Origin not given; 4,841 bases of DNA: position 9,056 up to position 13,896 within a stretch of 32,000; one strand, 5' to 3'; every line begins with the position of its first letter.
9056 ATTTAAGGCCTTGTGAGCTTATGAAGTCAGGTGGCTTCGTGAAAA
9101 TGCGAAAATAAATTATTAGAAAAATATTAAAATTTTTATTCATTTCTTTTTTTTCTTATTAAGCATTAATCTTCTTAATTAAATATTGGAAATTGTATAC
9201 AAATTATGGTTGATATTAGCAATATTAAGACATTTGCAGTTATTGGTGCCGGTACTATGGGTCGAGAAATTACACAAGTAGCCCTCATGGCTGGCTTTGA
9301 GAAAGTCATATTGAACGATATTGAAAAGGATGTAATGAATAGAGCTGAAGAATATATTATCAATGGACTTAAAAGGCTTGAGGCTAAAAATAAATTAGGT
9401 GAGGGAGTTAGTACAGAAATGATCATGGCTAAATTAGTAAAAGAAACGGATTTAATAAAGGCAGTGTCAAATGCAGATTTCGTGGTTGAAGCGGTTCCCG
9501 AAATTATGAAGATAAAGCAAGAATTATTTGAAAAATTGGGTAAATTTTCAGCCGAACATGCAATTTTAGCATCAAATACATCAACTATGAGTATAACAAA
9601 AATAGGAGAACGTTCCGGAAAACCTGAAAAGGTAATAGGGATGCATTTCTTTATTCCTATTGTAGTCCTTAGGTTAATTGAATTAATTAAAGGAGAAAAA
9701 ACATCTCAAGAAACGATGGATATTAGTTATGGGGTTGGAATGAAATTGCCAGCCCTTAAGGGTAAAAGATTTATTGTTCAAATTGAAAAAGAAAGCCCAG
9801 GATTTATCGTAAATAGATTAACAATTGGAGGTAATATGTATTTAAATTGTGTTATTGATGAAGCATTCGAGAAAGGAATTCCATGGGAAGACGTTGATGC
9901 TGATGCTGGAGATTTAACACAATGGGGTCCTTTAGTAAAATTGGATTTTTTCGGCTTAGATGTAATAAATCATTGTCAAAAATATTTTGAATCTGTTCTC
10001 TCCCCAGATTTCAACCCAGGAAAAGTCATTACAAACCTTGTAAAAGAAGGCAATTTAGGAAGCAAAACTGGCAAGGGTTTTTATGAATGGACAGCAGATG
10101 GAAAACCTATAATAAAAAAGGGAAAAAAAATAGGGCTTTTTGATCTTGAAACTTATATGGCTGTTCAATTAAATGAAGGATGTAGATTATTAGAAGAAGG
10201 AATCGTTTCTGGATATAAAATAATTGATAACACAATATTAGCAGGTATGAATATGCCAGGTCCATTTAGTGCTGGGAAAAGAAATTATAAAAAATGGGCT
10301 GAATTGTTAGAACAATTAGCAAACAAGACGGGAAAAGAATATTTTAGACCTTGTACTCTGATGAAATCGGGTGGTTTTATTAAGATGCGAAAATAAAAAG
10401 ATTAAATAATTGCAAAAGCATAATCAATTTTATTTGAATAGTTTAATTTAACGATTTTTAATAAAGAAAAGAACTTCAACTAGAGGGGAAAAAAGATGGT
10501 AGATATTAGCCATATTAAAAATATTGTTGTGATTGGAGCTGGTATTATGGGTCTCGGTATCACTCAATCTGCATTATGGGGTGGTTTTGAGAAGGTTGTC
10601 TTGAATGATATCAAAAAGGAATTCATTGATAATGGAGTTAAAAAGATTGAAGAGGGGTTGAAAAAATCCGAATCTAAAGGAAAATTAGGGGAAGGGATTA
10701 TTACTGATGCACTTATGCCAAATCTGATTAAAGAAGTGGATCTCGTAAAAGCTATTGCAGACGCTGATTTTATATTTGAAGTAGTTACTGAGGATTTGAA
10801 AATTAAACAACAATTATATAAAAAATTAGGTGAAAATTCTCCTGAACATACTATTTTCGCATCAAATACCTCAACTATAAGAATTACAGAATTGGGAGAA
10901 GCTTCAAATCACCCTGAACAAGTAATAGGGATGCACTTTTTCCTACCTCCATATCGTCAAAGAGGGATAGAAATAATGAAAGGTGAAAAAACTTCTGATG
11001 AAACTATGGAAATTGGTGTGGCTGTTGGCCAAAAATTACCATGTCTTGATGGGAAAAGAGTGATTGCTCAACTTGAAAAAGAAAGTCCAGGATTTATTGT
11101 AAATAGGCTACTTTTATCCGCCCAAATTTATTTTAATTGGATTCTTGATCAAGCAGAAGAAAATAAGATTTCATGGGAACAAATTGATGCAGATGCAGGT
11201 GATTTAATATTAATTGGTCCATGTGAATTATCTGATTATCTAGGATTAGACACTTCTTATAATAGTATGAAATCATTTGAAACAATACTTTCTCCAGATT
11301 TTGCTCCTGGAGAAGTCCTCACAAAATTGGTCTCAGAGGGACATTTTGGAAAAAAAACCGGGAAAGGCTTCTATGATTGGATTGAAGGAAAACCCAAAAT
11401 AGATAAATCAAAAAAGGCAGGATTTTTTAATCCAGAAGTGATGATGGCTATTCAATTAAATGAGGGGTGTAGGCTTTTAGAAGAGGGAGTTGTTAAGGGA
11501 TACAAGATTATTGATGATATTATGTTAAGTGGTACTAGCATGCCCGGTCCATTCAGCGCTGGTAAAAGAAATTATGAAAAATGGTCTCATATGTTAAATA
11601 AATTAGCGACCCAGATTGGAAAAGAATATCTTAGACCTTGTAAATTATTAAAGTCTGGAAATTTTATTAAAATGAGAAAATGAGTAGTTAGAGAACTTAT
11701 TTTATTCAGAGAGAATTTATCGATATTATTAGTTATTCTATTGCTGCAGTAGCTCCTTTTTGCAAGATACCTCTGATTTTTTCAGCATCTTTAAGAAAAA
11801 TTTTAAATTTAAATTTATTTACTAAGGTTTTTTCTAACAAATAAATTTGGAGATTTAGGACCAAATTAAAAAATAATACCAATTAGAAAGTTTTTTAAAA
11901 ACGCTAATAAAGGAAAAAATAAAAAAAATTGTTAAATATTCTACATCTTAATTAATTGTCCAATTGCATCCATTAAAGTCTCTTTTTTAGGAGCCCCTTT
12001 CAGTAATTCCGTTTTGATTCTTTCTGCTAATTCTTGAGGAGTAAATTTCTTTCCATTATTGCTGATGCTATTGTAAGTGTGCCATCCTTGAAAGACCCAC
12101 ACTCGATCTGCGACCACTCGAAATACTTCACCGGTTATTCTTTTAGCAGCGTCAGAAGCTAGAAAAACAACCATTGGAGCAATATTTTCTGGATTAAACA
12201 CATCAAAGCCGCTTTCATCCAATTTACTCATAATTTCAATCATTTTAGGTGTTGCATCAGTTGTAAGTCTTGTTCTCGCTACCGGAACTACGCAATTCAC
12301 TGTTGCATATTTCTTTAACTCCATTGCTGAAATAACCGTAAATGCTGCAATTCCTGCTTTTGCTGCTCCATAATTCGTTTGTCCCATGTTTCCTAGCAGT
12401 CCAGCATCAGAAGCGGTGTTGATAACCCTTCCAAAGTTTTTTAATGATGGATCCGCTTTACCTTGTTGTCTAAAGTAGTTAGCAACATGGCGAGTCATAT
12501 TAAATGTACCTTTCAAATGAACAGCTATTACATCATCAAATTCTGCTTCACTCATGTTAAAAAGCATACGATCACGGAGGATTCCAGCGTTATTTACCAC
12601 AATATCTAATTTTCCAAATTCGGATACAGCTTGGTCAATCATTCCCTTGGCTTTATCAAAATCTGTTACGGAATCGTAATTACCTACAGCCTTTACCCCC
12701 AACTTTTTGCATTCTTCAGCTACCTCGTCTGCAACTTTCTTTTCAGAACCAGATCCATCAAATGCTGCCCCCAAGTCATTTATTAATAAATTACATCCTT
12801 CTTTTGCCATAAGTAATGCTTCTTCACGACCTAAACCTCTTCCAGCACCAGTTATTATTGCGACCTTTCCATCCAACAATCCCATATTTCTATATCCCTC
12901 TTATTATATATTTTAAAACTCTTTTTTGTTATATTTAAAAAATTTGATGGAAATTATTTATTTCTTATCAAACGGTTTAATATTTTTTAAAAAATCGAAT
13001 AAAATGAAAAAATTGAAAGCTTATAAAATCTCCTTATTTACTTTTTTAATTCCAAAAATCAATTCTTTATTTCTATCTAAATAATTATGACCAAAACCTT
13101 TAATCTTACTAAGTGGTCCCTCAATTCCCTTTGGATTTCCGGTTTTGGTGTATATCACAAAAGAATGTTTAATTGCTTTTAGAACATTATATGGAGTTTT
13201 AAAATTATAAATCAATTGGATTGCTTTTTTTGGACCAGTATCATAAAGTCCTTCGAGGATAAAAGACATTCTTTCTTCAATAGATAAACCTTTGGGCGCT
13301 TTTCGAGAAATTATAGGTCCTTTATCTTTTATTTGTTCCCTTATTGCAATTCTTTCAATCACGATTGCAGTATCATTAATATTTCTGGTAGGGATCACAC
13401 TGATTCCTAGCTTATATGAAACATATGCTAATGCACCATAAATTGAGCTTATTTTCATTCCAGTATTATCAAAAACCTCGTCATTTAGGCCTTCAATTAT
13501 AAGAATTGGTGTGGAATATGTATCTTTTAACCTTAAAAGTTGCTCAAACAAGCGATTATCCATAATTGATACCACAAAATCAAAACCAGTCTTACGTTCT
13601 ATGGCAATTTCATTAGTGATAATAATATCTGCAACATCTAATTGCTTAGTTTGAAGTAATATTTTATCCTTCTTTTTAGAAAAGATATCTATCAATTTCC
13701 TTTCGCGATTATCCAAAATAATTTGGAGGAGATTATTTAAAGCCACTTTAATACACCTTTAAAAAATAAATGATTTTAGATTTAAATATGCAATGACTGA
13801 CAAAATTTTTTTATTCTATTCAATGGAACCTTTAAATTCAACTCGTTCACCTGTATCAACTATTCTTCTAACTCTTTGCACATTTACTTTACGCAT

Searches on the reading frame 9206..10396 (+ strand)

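Call 18: search_protein_families(library=pfam, proteins=[window:9206-10396:+], max_evalue=0.001)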
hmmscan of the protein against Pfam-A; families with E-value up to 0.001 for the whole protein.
window:9206-10396:+ (396 aa): 2 families
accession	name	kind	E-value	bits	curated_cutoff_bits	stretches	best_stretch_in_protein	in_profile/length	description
PF02737.24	3HCDH_N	-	2.7e-47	161.5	22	1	10-176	2-165/180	3-hydroxyacyl-CoA dehydrogenase, NAD binding domain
PF00725.27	3HCDH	-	4.1e-16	59.7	22.1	1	199-295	1-97/97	3-hydroxyacyl-CoA dehydrogenase, C-terminal domain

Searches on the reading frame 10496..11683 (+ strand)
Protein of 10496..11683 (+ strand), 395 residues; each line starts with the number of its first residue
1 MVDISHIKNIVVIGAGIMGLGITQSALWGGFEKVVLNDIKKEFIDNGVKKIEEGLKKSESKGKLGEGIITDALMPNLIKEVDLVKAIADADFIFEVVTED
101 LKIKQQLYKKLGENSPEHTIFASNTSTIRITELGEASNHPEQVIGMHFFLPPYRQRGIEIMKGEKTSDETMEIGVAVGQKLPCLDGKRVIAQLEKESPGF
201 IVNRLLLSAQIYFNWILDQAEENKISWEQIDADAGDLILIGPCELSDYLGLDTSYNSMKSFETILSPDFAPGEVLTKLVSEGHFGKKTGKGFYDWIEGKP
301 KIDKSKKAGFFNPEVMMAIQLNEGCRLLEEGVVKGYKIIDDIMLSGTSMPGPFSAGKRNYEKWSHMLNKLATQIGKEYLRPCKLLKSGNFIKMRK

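Call 18: search_protein_families(library=pfam, proteins=[window:10496-11683:+], max_evalue=0.001)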
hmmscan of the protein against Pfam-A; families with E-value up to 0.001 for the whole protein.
window:10496-11683:+ (395 aa): 2 families
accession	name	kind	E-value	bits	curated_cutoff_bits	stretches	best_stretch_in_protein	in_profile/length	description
PF02737.24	3HCDH_N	-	1.3e-44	152.7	22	1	10-181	2-170/180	3-hydroxyacyl-CoA dehydrogenase, NAD binding domain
PF00725.27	3HCDH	-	5.2e-21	75.4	22.1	1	199-295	1-97/97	3-hydroxyacyl-CoA dehydrogenase, C-terminal domain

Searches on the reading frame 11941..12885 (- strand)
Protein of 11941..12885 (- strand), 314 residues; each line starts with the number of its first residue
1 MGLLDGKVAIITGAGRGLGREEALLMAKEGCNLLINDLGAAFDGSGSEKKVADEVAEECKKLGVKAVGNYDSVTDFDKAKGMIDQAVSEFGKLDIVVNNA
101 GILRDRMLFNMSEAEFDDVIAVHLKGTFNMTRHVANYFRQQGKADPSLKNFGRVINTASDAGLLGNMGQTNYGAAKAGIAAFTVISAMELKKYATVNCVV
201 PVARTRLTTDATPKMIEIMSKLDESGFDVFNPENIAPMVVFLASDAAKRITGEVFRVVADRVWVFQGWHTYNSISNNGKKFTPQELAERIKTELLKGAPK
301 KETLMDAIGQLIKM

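Call 18: search_protein_families(library=pfam, proteins=[window:11941-12885:-], max_evalue=0.001)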
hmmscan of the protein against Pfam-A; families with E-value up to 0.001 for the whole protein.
window:11941-12885:- (314 aa): 3 families
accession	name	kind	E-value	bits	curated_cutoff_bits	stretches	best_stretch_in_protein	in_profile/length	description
PF00106.31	adh_short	-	1e-37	129.9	26.6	1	7-202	1-180/195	short chain dehydrogenase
PF13561.12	adh_short_C2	-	5.6e-37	128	27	1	13-257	1-231/236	Enoyl-(Acyl carrier protein) reductase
PF08659.16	KR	-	4.1e-16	59.8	22.6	1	9-182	3-159/180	KR domain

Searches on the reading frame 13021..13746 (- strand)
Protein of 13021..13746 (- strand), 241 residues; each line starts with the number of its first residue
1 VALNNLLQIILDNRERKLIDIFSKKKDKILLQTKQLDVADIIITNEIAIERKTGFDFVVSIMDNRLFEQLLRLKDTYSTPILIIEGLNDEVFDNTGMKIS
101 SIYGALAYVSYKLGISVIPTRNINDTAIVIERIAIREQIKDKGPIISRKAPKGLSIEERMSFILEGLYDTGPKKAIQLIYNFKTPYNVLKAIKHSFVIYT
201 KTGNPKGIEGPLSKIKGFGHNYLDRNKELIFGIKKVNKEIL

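Call 18: search_protein_families(library=pfam, proteins=[window:13021-13746:-], max_evalue=0.001)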
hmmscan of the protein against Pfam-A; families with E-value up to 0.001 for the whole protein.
window:13021-13746:- (241 aa): 1 family
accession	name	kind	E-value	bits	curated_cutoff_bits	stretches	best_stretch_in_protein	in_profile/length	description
PF02732.21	ERCC4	-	3e-22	79.5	24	1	11-132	1-139/140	ERCC4 domain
